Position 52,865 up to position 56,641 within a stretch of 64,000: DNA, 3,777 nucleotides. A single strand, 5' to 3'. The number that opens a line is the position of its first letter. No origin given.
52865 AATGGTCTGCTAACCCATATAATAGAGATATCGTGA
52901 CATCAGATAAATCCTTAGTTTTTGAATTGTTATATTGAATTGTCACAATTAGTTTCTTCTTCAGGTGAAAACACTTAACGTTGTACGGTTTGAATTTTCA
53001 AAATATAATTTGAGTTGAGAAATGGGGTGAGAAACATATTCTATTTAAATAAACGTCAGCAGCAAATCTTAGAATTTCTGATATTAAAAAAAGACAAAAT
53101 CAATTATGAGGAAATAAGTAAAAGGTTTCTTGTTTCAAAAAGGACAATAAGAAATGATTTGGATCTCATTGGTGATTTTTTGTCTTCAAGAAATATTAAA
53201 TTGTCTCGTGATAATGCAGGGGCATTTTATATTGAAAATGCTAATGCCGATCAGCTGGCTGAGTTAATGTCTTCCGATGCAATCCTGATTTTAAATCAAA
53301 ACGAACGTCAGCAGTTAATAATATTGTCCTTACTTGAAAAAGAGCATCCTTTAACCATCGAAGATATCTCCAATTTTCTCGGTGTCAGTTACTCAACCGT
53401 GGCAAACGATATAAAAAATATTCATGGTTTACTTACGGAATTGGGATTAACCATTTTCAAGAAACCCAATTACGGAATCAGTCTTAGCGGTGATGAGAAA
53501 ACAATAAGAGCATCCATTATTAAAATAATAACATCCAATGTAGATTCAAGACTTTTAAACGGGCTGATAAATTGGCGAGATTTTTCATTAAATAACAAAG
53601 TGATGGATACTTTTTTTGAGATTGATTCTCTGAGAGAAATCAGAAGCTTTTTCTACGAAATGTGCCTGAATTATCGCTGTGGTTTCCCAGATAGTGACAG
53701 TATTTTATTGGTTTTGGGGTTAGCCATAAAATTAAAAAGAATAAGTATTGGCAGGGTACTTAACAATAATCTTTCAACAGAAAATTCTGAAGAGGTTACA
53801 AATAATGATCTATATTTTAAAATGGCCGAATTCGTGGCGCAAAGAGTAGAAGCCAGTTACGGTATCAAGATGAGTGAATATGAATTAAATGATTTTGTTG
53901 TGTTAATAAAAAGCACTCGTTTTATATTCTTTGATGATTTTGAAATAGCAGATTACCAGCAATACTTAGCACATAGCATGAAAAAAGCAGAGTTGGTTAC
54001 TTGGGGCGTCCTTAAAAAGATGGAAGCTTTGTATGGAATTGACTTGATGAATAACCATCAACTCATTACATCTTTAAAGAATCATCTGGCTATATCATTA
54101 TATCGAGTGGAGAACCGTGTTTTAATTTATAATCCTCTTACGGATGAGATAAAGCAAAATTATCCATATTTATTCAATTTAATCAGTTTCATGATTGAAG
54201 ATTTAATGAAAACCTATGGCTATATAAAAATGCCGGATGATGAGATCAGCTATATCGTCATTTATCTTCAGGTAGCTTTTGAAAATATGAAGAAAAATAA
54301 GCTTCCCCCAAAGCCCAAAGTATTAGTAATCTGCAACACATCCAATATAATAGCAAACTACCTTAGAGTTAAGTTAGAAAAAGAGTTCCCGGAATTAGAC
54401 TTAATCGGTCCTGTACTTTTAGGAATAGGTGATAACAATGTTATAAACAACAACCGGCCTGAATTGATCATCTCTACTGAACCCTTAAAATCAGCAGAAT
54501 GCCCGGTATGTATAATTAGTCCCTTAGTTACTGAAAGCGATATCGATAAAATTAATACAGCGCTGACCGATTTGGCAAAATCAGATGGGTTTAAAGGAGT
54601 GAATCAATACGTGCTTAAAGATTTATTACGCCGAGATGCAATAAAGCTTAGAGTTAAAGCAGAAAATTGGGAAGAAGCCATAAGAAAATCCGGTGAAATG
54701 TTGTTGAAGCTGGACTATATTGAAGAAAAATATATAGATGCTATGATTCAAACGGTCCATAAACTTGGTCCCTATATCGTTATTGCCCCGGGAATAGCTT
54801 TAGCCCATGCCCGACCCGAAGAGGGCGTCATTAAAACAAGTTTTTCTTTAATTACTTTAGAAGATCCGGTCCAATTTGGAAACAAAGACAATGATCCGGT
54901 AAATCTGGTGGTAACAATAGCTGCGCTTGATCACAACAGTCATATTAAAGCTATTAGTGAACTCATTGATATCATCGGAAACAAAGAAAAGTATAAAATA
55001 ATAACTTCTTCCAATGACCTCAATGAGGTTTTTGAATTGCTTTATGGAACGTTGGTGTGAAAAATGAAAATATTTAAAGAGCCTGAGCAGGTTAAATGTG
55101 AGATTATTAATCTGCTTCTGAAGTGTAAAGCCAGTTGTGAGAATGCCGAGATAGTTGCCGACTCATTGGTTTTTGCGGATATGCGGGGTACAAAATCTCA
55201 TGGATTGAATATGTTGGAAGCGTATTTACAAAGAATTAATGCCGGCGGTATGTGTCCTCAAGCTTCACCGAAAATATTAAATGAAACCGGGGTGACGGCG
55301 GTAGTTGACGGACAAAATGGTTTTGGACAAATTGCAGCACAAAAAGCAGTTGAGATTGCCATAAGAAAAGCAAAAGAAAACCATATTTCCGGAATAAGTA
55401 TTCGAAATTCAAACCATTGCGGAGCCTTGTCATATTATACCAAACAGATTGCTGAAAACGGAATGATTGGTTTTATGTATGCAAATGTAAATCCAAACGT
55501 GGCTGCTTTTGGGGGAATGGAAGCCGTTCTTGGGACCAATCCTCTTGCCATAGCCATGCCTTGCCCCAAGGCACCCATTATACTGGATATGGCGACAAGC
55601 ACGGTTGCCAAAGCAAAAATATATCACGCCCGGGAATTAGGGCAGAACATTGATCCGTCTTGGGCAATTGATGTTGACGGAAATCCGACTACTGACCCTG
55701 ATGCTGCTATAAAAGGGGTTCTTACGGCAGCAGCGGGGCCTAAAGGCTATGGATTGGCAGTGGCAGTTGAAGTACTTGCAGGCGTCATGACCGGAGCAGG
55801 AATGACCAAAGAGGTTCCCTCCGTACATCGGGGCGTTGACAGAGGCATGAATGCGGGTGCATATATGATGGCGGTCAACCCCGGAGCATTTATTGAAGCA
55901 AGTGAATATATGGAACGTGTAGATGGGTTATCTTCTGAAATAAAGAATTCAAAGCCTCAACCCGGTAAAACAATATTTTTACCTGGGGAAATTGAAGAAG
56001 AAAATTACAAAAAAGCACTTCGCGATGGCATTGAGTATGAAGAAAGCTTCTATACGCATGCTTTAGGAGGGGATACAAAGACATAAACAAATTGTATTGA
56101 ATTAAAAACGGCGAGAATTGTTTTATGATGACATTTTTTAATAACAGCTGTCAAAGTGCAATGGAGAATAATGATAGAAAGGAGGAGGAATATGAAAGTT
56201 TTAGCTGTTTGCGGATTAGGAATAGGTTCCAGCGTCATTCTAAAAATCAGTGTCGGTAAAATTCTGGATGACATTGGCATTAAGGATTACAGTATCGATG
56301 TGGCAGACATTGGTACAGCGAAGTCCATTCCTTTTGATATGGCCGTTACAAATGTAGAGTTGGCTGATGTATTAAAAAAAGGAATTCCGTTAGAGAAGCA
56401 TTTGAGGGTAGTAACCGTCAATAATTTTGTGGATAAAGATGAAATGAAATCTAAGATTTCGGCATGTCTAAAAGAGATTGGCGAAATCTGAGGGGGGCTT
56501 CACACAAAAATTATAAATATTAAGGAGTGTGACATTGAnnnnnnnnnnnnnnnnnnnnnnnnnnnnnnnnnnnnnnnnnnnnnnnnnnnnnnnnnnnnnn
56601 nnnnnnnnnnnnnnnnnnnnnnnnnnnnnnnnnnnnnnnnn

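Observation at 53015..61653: Ascorbate-family PTS locus with an enzyme set that matches no known Ula/Sga pathway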

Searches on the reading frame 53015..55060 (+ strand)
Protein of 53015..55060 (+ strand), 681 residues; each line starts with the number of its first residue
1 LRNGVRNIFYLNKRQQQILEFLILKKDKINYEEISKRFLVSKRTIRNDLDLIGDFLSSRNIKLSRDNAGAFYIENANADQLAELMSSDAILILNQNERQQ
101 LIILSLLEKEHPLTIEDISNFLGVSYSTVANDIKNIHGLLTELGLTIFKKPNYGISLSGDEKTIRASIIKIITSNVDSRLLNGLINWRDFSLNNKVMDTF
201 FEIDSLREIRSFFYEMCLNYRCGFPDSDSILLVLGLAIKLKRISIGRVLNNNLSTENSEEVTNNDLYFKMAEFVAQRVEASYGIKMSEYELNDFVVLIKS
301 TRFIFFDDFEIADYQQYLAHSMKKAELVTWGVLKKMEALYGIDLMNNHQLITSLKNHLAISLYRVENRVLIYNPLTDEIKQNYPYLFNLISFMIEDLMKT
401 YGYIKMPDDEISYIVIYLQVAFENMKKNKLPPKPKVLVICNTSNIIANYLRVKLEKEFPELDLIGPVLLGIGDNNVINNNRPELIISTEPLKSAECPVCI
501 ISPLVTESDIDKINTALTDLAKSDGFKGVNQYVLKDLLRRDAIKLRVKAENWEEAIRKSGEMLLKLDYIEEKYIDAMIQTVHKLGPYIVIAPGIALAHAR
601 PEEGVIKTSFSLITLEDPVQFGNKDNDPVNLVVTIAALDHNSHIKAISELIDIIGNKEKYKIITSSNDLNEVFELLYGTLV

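Call 3: search_protein_families(library=pfam, proteins=[window:53015-55060:+], max_evalue=0.001)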
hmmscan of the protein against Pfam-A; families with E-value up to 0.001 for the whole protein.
window:53015-55060:+ (681 aa): 10 families
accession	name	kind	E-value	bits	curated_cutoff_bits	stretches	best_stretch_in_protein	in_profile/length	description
PF00359.27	PTS_EIIA_2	-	1.9e-33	115.9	27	1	537-676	2-141/144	Phosphoenolpyruvate-dependent sugar phosphotransferase system, EIIA 2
PF00874.25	PRD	-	7.8e-23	81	23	1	332-419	3-88/90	PRD domain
PF08279.18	HTH_11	-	1.5e-16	60.4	25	2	14-52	1-39/55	HTH domain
PF08220.18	HTH_DeoR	-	2.2e-12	46.9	21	1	14-50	1-36/57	DeoR-like helix-turn-helix domain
PF05043.19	Mga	-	2.2e-11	44.6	21.1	1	96-166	14-81/87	Mga helix-turn-helix domain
PF08280.17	HTH_Mga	-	2.9e-07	30.8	23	1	13-57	5-48/59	M protein trans-acting positive regulator (MGA) HTH domain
PF21476.4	PF0610-like_N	-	1.4e-05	25.7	33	0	103-136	6-38/50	PF0610-like, N-terminal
PF04545.22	Sigma70_r4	-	1.4e-05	25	24.1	0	96-129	6-37/50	Sigma-70, region 4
PF09182.16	PuR_N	-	0.00016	22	24.6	0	16-61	7-53/70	Bacterial purine repressor, N-terminal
PF13412.12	HTH_24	-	0.00054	19.9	21.9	0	100-130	5-35/48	Winged helix-turn-helix DNA-binding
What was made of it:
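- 53015..55060 (+): PRD-type transcription regulator of the MtlR/LicR/ManR class: HTH_11/Mga DNA-binding region, PRD, then a C-terminal EIIA (Mtl/Fru/Asc type) domain. That domain is the only EIIA in the window. Pfam finds PTS_EIIA_2 at residues 537-676, PRD at 332-419, and HTH_11 and Mga (call 3).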

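Call 4: search_protein_families(library=ncbifam, proteins=[window:53015-55060:+], max_evalue=0.001)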
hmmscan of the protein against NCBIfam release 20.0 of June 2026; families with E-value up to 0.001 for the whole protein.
window:53015-55060:+ (681 aa): 21 families
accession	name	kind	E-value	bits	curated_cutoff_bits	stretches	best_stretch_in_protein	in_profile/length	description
NF007694.0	PRK10372.1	equivalog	1.3e-35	122.8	187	1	537-676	7-147/154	PTS ascorbate transporter subunit IIA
NF053736.1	AcpB_EbpR_MafR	subfamily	1.6e-32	113.4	130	3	195-515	159-478/481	AcpB/EbpR/MafR family transcriptional regulator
NF007358.0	PRK09854.1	equivalog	1.8e-27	96.3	192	1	534-660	3-128/147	PTS mannitol transporter subunit IIA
NF011663.0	PRK15083.1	subfamily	2.6e-19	68.7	589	1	522-678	483-636/639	PTS mannitol transporter subunit IICBA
NF047357.1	antiterm_GlcT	equivalog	1.1e-10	41.3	320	1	303-456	48-196/272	glucose PTS transporter transcription antiterminator GlcT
TIGR00848.1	fruA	subfamily_domain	2.3e-09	37.2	103.5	1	538-658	2-124/129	fructose PTS transporter subunit IIA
NF008597.0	PRK11564.1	equivalog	1.3e-07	30.8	304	1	331-433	240-339/426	stationary phase inducible protein CsiE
NF008319.0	PRK11109.1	equivalog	1.9e-07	30.7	302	1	538-678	4-141/376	fused PTS fructose transporter subunit IIA/HPr protein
NF008145.0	PRK10896.1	equivalog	3.5e-07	30.1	221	1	534-675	10-152/161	PTS IIA-like nitrogen regulatory protein PtsN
NF007293.0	PRK09765.1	equivalog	4e-07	28.9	763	1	534-676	4-149/639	PTS 2-O-a-mannosyl-D-glycerate transporter subunit IIABC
NF053704.1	TransRegCcpNBacil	equivalog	7e-07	28.8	260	0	11-83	3-70/208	transcriptional regulator CcpN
NF007720.0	PRK10411.1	equivalog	2e-06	27.3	259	0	13-75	4-60/243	L-fucose operon activator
NF053606.1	Sta1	subfamily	3.3e-06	27.1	80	0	6-50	13-56/100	Sta1 family transcriptional regulator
NF040939.2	trans_reg_lrs14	equivalog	4.6e-06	26.6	90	0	4-50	12-58/103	Lrs14 family HTH-type transcriptional regulator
NF046042.1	LicT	equivalog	8.2e-06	25.3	300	1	347-456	90-196/273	BglG family transcription antiterminator LicT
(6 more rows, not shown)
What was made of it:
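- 53015..55060 (+): NF007694 'ascorbate IIA' scores 122.8 bits, below its cutoff of 187 (call 4).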

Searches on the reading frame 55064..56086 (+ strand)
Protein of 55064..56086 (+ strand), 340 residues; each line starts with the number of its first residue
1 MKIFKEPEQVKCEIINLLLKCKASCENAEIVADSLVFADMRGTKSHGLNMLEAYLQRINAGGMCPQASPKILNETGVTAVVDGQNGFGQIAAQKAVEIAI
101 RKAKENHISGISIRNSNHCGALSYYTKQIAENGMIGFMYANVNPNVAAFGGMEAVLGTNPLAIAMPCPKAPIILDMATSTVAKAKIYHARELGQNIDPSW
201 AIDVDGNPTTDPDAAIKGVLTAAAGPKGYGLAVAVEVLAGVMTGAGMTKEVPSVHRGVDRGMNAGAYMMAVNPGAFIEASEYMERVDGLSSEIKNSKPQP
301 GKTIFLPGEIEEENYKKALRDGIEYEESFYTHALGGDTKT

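Call 3: search_protein_families(library=pfam, proteins=[window:55064-56086:+], max_evalue=0.001)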
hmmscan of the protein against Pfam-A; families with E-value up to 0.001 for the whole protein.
window:55064-56086:+ (340 aa): 1 family
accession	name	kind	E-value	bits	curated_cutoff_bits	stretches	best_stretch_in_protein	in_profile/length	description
PF02615.19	Ldh_2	-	3.8e-110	368.6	38.8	1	8-330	4-329/333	Malate/L-lactate dehydrogenase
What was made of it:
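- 55064..56086 (+): Ldh_2-family NAD(P)-dependent L-2-hydroxyacid/2-ketoacid oxidoreductase. It is closest to sulfolactate and malate dehydrogenases and is not YiaK-like. Pfam Ldh_2 scores 368.6 bits (call 3).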

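Call 4: search_protein_families(library=ncbifam, proteins=[window:55064-56086:+], max_evalue=0.001)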
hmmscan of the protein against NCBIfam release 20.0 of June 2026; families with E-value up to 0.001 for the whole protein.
window:55064-56086:+ (340 aa): 5 families
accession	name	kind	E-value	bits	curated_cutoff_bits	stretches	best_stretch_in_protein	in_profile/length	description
NF040650.1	sulfolac_dhydr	equivalog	1.1e-85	287.9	500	1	7-331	5-324/339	L-sulfolactate dehydrogenase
NF011599.0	PRK15025.1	equivalog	1.8e-72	244.4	356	1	10-332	8-330/349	ureidoglycolate dehydrogenase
TIGR03175.1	AllD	equivalog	6.6e-71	239.2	496.2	1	11-334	9-332/349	ureidoglycolate dehydrogenase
NF007504.0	PRK10098.1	equivalog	3.7e-60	203.6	336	1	12-328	14-332/360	malate/lactate/ureidoglycolate dehydrogenase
NF009750.0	PRK13260.1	equivalog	2.5e-41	141.9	316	1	8-331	6-327/332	3-dehydro-L-gulonate 2-dehydrogenase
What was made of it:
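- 55064..56086 (+): All NCBIfam equivalogs score below their cutoffs (call 4).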

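Call 20: search_solved_structures(query=window:55064-56086:+, max_evalue=1e-10, show_alignments=1)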
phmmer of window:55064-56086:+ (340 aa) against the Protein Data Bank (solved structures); distinct sequences matched with E-value up to 1e-10: 13.
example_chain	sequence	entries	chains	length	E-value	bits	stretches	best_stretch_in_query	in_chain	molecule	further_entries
2x06_A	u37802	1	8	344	3.2e-71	243.6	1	6-331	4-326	L-SULFOLACTATE DEHYDROGENASE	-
1vbi_A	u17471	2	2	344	8.7e-71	242.2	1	17-328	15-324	Type 2 malate/lactate dehydrogenase | malate/L-lactate dehydrogenase family protein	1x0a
4h8a_A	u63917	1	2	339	9.9e-59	202.6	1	14-334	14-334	Ureidoglycolate dehydrogenase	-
4fjs_A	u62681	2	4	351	1.1e-58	202.5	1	14-334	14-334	Ureidoglycolate dehydrogenase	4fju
1xrh_A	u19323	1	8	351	1.2e-58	202.2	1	15-334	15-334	Ureidoglycolate Dehydrogenase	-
1v9n_A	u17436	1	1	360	6.8e-58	199.8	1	13-309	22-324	Malate dehydrogenase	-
3uoe_A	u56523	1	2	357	2.8e-47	164.9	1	14-333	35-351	Dehydrogenase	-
3i0p_A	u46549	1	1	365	5.1e-45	157.5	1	13-320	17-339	Malate dehydrogenase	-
2g8y_A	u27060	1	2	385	2.2e-42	148.8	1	25-326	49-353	Malate/L-lactate dehydrogenases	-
1z2i_A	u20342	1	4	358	1.8e-31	113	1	26-322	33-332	malate dehydrogenase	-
1wtj_A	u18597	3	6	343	3.5e-29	105.5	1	23-273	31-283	ureidoglycolate dehydrogenase | delta1-piperideine-2-carboxylate reductase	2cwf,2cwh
1nxu_A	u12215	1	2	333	4.3e-26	95.3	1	8-253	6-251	Hypothetical oxidoreductase yiaK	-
1s20_A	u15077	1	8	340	4.6e-26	95.2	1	8-253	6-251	Hypothetical oxidoreductase yiaK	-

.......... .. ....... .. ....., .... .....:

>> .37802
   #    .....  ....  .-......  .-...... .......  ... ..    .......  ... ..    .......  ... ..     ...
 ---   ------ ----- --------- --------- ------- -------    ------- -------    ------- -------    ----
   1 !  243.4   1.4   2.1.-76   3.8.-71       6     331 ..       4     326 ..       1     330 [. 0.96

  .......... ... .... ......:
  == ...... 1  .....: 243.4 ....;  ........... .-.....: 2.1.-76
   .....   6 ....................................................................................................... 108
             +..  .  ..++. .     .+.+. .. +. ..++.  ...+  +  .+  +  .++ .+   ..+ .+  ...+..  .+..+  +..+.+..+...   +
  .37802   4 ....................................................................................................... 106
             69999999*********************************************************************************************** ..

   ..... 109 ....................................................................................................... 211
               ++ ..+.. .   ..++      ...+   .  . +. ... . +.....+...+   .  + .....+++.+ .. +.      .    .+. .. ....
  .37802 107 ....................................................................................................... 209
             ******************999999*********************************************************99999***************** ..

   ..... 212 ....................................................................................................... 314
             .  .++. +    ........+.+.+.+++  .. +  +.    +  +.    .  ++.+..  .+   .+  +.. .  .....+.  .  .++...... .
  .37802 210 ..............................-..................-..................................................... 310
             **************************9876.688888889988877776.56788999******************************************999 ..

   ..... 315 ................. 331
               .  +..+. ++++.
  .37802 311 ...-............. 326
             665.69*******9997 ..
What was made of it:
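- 55064..56086 (+): The best PDB matches are 2x06 L-sulfolactate dehydrogenase (3e-71) and 1vbi; YiaK matches at only 4e-26 (call 20).
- The Ldh_2 family includes 2,3-diketo-L-gulonate reductase YiaK (calls 4, 20). The Ldh_2 protein is far closer to sulfolactate and malate dehydrogenases than to YiaK (3e-71 against 4e-26; call 20).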

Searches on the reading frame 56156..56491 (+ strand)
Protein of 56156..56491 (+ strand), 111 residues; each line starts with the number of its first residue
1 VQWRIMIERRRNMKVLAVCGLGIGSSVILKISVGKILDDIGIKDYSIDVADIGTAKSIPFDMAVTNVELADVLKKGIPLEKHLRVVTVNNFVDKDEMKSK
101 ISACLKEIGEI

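Call 3: search_protein_families(library=pfam, proteins=[window:56156-56491:+], max_evalue=0.001)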
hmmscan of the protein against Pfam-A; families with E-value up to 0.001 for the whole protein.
window:56156-56491:+ (111 aa): 1 family
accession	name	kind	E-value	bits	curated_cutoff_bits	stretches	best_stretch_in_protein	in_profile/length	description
PF02302.22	PTS_IIB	-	4.6e-07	30.8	23.6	1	14-101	1-88/90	PTS system, Lactose/Cellobiose specific IIB subunit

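Call 4: search_protein_families(library=ncbifam, proteins=[window:56156-56491:+], max_evalue=0.001)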
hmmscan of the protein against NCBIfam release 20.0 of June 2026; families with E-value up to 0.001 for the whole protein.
window:56156-56491:+ (111 aa): 2 families
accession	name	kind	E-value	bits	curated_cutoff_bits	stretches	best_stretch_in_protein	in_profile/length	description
NF007094.0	PRK09548.1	equivalog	5.6e-13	48.1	687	1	8-106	498-593/598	PTS ascorbate-specific subunit IIBC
NF007586.0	PRK10222.1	equivalog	6.4e-06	26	138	1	13-106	3-93/101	PTS ascorbate transporter subunit IIB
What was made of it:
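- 56192..56491 (+): EIIB of the ascorbate (UlaB) type, 99 aa counted from the ATG at 56192. The longest ORF starts at the GTG at 56156. Pfam PTS_IIB gives 4.6e-07 and NF007094 gives 5.6e-13 (calls 3, 4).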
